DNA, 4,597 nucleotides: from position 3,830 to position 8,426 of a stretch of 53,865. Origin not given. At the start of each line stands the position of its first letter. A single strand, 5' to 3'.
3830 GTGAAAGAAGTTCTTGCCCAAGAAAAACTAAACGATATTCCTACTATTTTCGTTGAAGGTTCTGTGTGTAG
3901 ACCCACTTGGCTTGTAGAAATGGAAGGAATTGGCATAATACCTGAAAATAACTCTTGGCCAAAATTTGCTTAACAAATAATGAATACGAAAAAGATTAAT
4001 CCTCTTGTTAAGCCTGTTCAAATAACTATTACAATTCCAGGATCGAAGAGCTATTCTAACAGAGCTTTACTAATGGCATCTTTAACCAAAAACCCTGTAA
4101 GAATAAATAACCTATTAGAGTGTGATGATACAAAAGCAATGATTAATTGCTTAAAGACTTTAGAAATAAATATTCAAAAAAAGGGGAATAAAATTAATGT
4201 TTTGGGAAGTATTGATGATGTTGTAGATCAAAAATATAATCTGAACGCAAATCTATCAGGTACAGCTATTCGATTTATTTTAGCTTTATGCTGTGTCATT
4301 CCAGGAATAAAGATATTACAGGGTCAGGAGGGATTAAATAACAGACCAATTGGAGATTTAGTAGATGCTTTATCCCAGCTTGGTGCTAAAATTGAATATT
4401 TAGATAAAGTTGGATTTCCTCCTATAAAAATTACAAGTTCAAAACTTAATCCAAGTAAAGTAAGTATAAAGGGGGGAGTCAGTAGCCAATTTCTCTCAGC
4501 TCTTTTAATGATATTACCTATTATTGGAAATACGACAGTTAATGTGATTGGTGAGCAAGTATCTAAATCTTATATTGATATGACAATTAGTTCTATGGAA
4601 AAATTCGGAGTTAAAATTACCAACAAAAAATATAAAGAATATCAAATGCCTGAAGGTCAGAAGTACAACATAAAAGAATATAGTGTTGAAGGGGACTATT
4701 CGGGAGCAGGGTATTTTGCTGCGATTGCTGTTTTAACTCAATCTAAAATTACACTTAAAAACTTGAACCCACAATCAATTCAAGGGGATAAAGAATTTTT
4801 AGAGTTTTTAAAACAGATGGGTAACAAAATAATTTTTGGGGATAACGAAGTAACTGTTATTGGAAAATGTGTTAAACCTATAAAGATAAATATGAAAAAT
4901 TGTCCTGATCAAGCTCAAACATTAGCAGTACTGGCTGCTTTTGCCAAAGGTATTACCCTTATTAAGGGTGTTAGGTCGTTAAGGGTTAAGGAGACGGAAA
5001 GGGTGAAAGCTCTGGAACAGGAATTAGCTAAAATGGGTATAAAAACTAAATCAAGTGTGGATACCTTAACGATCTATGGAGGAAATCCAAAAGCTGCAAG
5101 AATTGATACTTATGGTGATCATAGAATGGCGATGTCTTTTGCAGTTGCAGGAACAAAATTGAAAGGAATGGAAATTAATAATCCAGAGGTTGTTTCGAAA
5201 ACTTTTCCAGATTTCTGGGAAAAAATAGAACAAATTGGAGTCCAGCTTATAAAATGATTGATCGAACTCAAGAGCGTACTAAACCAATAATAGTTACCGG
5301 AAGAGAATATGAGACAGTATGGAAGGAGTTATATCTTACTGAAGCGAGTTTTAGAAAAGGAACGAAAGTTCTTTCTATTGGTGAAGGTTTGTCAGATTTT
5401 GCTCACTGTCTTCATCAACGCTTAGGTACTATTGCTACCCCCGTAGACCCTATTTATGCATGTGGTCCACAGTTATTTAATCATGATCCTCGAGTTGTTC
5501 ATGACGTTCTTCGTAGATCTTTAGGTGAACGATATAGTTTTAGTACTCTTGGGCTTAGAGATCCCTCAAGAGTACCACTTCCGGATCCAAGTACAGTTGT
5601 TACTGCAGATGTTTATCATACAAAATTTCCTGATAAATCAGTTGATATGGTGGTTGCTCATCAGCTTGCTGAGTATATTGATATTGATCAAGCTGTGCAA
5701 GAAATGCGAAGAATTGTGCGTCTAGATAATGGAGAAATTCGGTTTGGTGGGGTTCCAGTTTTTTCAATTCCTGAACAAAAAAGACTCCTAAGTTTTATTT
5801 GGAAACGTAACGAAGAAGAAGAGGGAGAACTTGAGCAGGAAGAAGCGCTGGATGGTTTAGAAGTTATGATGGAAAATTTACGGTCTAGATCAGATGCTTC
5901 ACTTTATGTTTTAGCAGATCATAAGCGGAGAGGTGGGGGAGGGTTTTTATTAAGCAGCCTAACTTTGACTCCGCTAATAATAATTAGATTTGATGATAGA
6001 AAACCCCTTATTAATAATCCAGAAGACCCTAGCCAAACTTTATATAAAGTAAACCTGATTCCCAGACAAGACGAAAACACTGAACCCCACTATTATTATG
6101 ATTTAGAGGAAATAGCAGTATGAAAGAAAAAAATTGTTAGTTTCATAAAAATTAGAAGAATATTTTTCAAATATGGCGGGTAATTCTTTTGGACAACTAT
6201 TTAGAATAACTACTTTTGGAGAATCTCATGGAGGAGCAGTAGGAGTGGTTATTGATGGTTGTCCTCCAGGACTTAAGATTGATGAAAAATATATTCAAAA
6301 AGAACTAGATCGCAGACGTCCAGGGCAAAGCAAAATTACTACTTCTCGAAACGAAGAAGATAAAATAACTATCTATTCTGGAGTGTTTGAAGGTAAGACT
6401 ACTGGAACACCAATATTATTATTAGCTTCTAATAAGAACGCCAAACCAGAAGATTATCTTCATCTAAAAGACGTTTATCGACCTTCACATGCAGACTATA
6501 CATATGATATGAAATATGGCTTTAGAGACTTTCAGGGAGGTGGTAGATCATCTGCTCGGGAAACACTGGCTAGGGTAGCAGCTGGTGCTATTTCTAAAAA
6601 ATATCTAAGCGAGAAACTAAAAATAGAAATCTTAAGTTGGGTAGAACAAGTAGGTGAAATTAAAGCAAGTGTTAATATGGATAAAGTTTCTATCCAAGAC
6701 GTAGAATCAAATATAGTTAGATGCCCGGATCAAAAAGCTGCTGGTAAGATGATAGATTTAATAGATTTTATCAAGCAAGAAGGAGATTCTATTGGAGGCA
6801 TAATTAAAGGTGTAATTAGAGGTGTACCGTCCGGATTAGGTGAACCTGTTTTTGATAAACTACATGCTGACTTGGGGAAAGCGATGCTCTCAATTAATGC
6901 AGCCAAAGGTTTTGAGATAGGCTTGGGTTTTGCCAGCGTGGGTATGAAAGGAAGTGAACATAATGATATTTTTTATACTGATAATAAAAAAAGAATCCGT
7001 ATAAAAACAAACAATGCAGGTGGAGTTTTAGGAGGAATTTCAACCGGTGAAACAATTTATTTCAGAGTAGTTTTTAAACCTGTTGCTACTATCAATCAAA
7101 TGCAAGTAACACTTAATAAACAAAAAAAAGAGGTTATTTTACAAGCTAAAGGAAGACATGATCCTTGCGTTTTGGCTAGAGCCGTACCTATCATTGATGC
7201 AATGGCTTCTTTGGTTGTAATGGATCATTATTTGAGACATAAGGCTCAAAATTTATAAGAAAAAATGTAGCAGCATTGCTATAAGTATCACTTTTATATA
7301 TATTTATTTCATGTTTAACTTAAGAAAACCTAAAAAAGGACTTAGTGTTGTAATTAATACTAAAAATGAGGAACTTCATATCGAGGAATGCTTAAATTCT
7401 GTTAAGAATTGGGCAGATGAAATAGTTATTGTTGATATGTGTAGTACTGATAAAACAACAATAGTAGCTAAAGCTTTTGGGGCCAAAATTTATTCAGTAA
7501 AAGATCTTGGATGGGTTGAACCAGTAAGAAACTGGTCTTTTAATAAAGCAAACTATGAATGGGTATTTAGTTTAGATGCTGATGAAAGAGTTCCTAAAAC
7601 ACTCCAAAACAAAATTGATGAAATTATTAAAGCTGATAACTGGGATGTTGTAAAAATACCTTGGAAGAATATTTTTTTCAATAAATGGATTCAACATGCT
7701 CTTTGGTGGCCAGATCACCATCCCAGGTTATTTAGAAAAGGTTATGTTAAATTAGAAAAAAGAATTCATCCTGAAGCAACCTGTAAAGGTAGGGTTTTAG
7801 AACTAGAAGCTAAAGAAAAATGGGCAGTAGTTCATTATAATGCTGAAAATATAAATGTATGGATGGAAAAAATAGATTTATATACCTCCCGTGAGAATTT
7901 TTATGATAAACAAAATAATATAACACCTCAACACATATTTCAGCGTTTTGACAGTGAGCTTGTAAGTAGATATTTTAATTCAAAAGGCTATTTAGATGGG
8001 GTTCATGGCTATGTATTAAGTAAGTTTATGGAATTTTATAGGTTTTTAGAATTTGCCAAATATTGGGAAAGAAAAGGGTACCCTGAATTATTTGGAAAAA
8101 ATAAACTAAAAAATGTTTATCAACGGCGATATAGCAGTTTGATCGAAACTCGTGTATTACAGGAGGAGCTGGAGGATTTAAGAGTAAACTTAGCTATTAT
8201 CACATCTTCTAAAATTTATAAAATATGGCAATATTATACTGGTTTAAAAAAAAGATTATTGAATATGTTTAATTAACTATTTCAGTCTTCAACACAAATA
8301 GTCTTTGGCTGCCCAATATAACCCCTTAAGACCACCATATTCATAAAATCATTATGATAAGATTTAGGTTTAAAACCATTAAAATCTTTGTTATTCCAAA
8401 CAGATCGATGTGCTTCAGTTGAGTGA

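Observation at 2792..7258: Chorismate-making genes (aroA, aroC) and a chorismatase candidate share one operon at the head of a glycan-assembly island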

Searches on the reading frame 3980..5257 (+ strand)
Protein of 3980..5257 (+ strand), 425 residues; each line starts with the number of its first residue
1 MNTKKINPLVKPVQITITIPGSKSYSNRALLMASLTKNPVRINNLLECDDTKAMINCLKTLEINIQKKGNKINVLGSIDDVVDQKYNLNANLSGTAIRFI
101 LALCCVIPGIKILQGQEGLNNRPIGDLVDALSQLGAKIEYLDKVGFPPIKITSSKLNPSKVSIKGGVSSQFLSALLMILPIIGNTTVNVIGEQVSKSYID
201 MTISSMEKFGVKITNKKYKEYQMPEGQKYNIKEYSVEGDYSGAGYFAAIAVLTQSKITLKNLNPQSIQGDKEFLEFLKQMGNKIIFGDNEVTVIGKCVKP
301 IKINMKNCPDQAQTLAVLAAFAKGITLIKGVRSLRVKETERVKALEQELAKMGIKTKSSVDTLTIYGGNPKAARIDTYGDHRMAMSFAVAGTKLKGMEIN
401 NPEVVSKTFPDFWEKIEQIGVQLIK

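Call 3: search_protein_families(library=pfam, proteins=[window:3980-5257:+], max_evalue=0.01)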
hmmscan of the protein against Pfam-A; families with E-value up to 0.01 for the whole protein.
window:3980-5257:+ (425 aa): 1 family
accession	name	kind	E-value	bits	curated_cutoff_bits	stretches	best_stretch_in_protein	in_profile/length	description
PF00275.25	EPSP_synthase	-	4.9e-113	378.4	22.8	1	11-416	5-417/417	EPSP synthase (3-phosphoshikimate 1-carboxyvinyltransferase)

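Call 4: search_protein_families(library=ncbifam, proteins=[window:3980-5257:+], max_evalue=0.01)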
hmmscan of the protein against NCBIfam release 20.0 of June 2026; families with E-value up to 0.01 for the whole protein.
window:3980-5257:+ (425 aa): 8 families
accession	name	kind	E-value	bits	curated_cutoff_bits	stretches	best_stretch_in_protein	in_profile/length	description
TIGR01356.1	aroA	equivalog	1e-126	423.1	287.25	1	16-420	2-413/415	3-phosphoshikimate 1-carboxyvinyltransferase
NF008816.0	PRK11860.1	equivalog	4.6e-108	362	943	1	10-419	12-435/662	bifunctional 3-phosphoshikimate 1-carboxyvinyltransferase/cytidylate kinase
NF011381.1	PRK14806.1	equivalog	8.4e-51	173.1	902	1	12-423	311-730/733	bifunctional prephenate dehydrogenase/3-phosphoshikimate 1-carboxyvinyltransferase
TIGR01072.1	murA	equivalog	1.7e-23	83.1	392.7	1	13-423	12-414/416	UDP-N-acetylglucosamine 1-carboxyvinyltransferase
NF006873.0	PRK09369.1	subfamily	3.6e-23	81.9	297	1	13-423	12-414/419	UDP-N-acetylglucosamine 1-carboxyvinyltransferase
NF009470.0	PRK12830.1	equivalog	2.8e-11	42.8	552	1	12-423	11-412/417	UDP-N-acetylglucosamine 1-carboxyvinyltransferase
NF045948.1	ProImpepThrmp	equivalog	0.0023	17.4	500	1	222-303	145-223/291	proline iminopeptidase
TIGR01250.1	pro_imino_pep_2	subfamily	0.0026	17.4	167.65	1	199-296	126-217/288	proline iminopeptidase-family hydrolase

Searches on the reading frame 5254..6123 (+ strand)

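Call 3: search_protein_families(library=pfam, proteins=[window:5254-6123:+], max_evalue=0.01)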
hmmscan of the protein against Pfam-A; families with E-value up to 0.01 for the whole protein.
window:5254-6123:+ (289 aa): 2 families
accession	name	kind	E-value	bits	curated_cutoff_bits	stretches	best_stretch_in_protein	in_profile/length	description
PF08241.18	Methyltransf_11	-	5e-07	30.7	21.2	1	113-156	44-88/95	Methyltransferase domain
PF13649.12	Methyltransf_25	-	0.00093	20.3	27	1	114-156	49-94/97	Methyltransferase domain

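Call 4: search_protein_families(library=ncbifam, proteins=[window:5254-6123:+], max_evalue=0.01)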
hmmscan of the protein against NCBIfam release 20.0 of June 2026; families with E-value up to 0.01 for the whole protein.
window:5254-6123:+ (289 aa): 3 families
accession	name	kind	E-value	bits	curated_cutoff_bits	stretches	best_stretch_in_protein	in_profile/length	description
NF001240.0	PRK00216.1-1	equivalog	1.9e-05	23.9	378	0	21-59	49-87/251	bifunctional demethylmenaquinone methyltransferase/2-methoxy-6-polyprenyl-1,4-benzoquinol methylase UbiE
NF052510.1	methyltran_MpqE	exception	0.00085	18.8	335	0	114-157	101-145/234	methyl-plastoquinone biosynthesis methyltransferase MpqE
TIGR01934.1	MenG_MenH_UbiE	subfamily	0.0031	16.9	158.35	0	114-156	91-134/223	ubiquinone/menaquinone biosynthesis methyltransferase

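Call 85: search_protein_families(library=pfam, proteins=[window:5254-6123:+], max_evalue=5)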
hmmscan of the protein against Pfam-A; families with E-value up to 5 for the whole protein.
window:5254-6123:+ (289 aa): 2 families
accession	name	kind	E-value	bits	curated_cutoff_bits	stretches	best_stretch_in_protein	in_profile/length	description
PF08241.18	Methyltransf_11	-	5e-07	30.7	21.2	1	113-156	44-88/95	Methyltransferase domain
PF13649.12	Methyltransf_25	-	0.00093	20.3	27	1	114-156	49-94/97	Methyltransferase domain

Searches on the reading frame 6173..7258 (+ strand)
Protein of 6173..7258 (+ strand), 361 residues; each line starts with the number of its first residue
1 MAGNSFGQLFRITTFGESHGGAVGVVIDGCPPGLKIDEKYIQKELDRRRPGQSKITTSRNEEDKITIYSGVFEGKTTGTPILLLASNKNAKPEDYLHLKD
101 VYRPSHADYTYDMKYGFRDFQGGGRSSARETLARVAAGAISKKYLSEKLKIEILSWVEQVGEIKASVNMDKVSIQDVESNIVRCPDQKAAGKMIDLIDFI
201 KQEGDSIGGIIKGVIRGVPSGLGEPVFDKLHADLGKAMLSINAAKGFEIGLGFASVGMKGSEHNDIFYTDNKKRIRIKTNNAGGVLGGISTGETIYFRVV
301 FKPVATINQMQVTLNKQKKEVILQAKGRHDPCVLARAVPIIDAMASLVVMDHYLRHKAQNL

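Call 3: search_protein_families(library=pfam, proteins=[window:6173-7258:+], max_evalue=0.01)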
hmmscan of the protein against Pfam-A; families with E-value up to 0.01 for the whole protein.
window:6173-7258:+ (361 aa): 1 family
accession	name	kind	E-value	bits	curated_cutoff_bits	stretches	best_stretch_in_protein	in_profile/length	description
PF01264.26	Chorismate_synt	-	1.1e-137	458.7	27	1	10-354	1-327/327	Chorismate synthase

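Call 4: search_protein_families(library=ncbifam, proteins=[window:6173-7258:+], max_evalue=0.01)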
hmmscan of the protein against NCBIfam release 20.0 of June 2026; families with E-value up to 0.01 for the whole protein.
window:6173-7258:+ (361 aa): 3 families
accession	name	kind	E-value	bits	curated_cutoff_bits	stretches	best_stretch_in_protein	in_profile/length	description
NF003793.1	PRK05382.1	equivalog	5.6e-142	472.6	321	1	11-355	1-344/344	chorismate synthase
TIGR00033.1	aroC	equivalog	5.8e-142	472.8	212.2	1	10-359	1-350/351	chorismate synthase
NF009113.0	PRK12463.1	equivalog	1.9e-60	204.9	799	1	11-343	2-354/390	chorismate synthase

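Call 69: find_homologous_proteins(query=window:6173-7258:+, max_evalue=1e-20)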
Query window:6173-7258:+ (361 aa): 8000 proteins with E <= 1e-20 among 8000 candidates; the best 120 are listed.
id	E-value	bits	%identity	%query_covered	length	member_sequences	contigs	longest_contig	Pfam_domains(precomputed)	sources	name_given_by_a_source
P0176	1.5e-203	694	84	100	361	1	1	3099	PF01264.27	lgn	-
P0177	3.1e-186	637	77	100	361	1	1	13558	PF01264.27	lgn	-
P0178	9.3e-185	632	76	100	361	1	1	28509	PF01264.27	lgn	-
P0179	5.9e-177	606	74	100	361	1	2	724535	PF01264.27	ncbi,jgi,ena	-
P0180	3.4e-176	604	74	100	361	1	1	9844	PF01264.27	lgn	-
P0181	7.7e-176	602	73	100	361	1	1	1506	PF01264.27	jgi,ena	-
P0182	2.7e-175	601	73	100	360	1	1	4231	PF01264.27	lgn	-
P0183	2.8e-175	601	74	100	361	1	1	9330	PF01264.27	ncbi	-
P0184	5.0e-175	600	73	100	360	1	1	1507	PF01264.27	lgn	-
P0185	1.8e-174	598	73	100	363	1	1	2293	PF01264.27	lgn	-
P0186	5.0e-174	597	73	100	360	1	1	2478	PF01264.27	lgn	-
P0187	6.9e-174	596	72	100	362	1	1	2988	PF01264.27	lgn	-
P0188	7.1e-174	596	72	100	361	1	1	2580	PF01264.27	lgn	-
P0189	7.4e-174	596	72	100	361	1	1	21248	PF01264.27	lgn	-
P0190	2.0e-173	594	73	100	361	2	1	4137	PF01264.27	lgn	-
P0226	6.1e-171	586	72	100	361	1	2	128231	PF01264.27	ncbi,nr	ncbi:chorismate synthase [Candidatus Daviesbacteria bacterium]|nr:chorismate synthase [Candidatus Da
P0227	6.3e-171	586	72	100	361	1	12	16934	PF01264.27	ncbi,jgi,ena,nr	ncbi:MAG TPA: chorismate synthase [Candidatus Paceibacterota bacterium]|nr:chorismate synthase [Cand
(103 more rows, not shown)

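Call 70: find_encoding_contigs(protein=P0179, flank=9000, max_places=1)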
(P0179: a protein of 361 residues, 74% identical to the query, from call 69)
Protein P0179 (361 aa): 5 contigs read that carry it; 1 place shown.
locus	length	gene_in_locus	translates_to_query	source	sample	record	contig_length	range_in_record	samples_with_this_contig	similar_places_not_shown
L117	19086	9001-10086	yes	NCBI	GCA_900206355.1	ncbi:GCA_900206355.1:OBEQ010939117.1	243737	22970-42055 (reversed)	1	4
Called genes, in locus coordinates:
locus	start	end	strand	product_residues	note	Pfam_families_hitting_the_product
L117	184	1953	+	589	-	PF07973:tRNA_SAD (weak), PF00587:tRNA-synt_2b, PF03129:HGTP_anticodon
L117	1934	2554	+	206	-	PF05198:IF3_N, PF00707:IF3_C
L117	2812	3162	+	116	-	PF00453:Ribosomal_L20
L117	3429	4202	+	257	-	PF00793:DAHP_synth_1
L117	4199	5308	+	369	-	PF00465:Fe-ADH (weak), PF13685:Fe-ADH_2, PF01761:DHQ_synthase, PF24621:DHQS_C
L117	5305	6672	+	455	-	PF00275:EPSP_synthase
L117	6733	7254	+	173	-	PF01202:SKI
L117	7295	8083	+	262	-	PF08501:Shikimate_dh_N, PF01488:Shikimate_DH, PF03446:NAD_binding_2 (weak), PF03807:F420_oxidored, PF18317:SDH_C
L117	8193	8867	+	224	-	PF01487:DHquinase_I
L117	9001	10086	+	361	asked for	PF01264:Chorismate_synt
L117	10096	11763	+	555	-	PF02153:PDH_N, PF20463:PDH_C, PF00800:PDT, PF01842:ACT, PF13291:ACT_4 (faint), PF22629:ACT_AHAS_ss (weak)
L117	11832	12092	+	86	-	PF01817:CM_2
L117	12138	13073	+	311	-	PF01063:Aminotran_4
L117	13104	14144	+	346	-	PF02912:Phe_tRNA-synt_N, PF01409:tRNA-synt_2d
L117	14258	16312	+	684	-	PF03483:B3_4, PF03484:B5, PF17759:tRNA_synthFbeta, PF03147:FDX-ACB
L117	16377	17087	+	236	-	-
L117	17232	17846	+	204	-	-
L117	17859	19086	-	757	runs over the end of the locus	PF00912:Transgly, PF00905:Transpeptidase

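Call 71: find_encoding_contigs(protein=P0226, flank=9000, max_places=1)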
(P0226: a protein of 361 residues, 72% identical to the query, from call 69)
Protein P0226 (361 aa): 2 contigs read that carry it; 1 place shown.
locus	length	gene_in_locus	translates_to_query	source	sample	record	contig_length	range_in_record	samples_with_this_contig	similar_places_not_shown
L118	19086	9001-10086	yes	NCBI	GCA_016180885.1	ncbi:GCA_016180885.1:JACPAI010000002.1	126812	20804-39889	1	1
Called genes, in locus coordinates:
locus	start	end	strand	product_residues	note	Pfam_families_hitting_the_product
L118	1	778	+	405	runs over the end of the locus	PF00291:PALP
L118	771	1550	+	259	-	PF00290:Trp_syntA, PF00977:His_biosynth (weak)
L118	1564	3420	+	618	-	PF00456:Transketolase_N, PF13292:DXP_synthase_N, PF00676:E1_dh (weak), PF02779:Transket_pyr, PF02780:Transketolase_C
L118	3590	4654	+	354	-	PF00793:DAHP_synth_1, PF01842:ACT, PF13291:ACT_4 (weak)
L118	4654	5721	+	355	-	PF00465:Fe-ADH (weak), PF13685:Fe-ADH_2, PF01761:DHQ_synthase, PF24621:DHQS_C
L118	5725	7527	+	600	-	PF00275:EPSP_synthase, PF13238:AAA_18 (weak), PF01202:SKI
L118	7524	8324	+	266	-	PF08501:Shikimate_dh_N, PF01488:Shikimate_DH, PF03807:F420_oxidored, PF18317:SDH_C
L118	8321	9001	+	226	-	PF01487:DHquinase_I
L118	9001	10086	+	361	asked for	PF01264:Chorismate_synt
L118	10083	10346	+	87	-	PF01817:CM_2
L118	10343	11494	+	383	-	PF00155:Aminotran_1_2, PF01053:Cys_Met_Meta_PP (weak), PF01041:DegT_DnrJ_EryC1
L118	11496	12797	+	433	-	PF02153:PDH_N, PF26213:TYRAAT1_C, PF00800:PDT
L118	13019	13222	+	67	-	-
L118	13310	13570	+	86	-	-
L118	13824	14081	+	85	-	-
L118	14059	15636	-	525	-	PF01368:DHH, PF02272:DHHA1, PF17768:RecJ_OB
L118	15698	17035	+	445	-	PF01743:PolyA_pol, PF12627:PolyA_pol_RNAbd, PF01966:HD (weak), PF13735:tRNA_NucTran2_2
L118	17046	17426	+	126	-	PF05635:23S_rRNA_IVP, PF22296:bAvd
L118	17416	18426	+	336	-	PF05167:DUF711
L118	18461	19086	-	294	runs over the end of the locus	PF07549:Sec_GG, PF02355:SecD_SecF_C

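Call 76: find_encoding_contigs(protein=P0227, flank=9000, max_places=3)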
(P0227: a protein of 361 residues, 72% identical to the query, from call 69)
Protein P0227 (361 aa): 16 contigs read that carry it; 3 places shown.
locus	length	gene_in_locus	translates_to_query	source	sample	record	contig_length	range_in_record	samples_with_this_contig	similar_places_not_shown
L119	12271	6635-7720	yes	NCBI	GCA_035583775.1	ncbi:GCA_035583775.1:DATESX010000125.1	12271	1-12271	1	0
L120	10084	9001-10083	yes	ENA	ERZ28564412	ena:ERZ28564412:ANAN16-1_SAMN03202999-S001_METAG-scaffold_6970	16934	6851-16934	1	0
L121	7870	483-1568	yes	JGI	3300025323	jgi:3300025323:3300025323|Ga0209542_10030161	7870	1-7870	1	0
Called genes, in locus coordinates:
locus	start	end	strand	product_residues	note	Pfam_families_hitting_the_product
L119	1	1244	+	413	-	PF02153:PDH_N, PF26213:TYRAAT1_C (weak), PF00800:PDT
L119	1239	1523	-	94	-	PF01817:CM_2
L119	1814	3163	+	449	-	PF04715:, PF00425:Chorismate_bind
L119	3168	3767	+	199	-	PF00117:GATase, PF07722:Peptidase_C26 (weak)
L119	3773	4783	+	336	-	PF02885:Glycos_trans_3N, PF00591:Glycos_transf_3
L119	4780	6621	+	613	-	PF00275:EPSP_synthase, PF01202:SKI, PF13238:AAA_18 (weak)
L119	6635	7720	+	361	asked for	PF01264:Chorismate_synt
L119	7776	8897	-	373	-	PF00465:Fe-ADH (weak), PF13685:Fe-ADH_2, PF01761:DHQ_synthase, PF24621:DHQS_C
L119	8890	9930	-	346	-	PF00793:DAHP_synth_1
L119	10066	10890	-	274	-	PF08501:Shikimate_dh_N, PF01488:Shikimate_DH, PF18317:SDH_C (weak)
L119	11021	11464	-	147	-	PF01220:DHquinase_II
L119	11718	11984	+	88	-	-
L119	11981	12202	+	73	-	PF07927:HicA_toxin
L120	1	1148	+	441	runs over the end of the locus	PF07549:Sec_GG (faint), PF21760:SecD_1st, PF22599:SecDF_P1_head, PF02355:SecD_SecF_C, PF03176:MMPL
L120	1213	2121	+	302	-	PF07549:Sec_GG (weak), PF02355:SecD_SecF_C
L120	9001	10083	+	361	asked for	PF01264:Chorismate_synt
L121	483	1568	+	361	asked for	PF01264:Chorismate_synt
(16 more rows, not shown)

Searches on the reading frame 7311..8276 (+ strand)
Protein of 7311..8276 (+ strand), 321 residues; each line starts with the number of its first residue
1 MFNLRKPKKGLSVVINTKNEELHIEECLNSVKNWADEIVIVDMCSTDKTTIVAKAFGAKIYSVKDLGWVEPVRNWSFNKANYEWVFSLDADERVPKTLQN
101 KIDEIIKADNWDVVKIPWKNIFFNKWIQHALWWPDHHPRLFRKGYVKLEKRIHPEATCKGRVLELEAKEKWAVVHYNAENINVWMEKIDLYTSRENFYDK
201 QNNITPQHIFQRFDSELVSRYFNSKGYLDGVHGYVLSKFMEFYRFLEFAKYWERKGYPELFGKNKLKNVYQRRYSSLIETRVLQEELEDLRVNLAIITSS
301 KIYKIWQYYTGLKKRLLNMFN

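Call 3: search_protein_families(library=pfam, proteins=[window:7311-8276:+], max_evalue=0.01)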
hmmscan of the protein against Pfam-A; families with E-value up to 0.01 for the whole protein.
window:7311-8276:+ (321 aa): 2 families
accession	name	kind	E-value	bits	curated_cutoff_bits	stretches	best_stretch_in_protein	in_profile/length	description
PF00535.33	Glycos_transf_2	-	1.7e-14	54.5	23.3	1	12-153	1-149/168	Glycosyl transferase family 2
PF13704.12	Glyco_tranf_2_4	-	0.0022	18.9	27.5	1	18-92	1-82/98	Glycosyl transferase family 2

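Call 4: search_protein_families(library=ncbifam, proteins=[window:7311-8276:+], max_evalue=0.01)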
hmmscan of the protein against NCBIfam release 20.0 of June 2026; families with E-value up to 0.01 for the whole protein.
window:7311-8276:+ (321 aa): 8 families
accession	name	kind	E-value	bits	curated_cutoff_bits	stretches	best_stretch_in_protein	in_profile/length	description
TIGR04283.1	glyco_like_mftF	equivalog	5.9e-11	42.4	182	1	11-111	1-104/221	TIGR04283 family arsenosugar biosynthesis glycosyltransferase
TIGR04195.1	S_glycosyl_SunS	equivalog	3.6e-09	35.9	350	1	12-180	60-228/421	SunS family peptide S-glycosyltransferase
NF010496.0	PRK13915.1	equivalog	2.2e-08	33.6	262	1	6-65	28-93/307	glucosyl-3-phosphoglycerate synthase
NF007482.0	PRK10073.1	equivalog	6.9e-08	31.9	423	1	8-116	5-120/334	glycosyltransferase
NF045692.1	OglycostaseCruG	equivalog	5.5e-06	25.5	600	1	11-122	43-168/386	2'-O-glycosyltransferase CruG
TIGR04182.1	glyco_TIGR04182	equivalog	2.1e-05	24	325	1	12-94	3-85/293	S-layer glycoprotein N-glycosyltransferase AglJ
NF047683.1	TeichurnBiosyTuaG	equivalog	0.00014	21.6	400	1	8-100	5-106/252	teichuronic acid biosynthesis protein TuaG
NF041391.1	DPhHxTase_Halo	equivalog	0.0022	17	375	1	17-114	3-100/213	dolichyl-phosphate hexose transferase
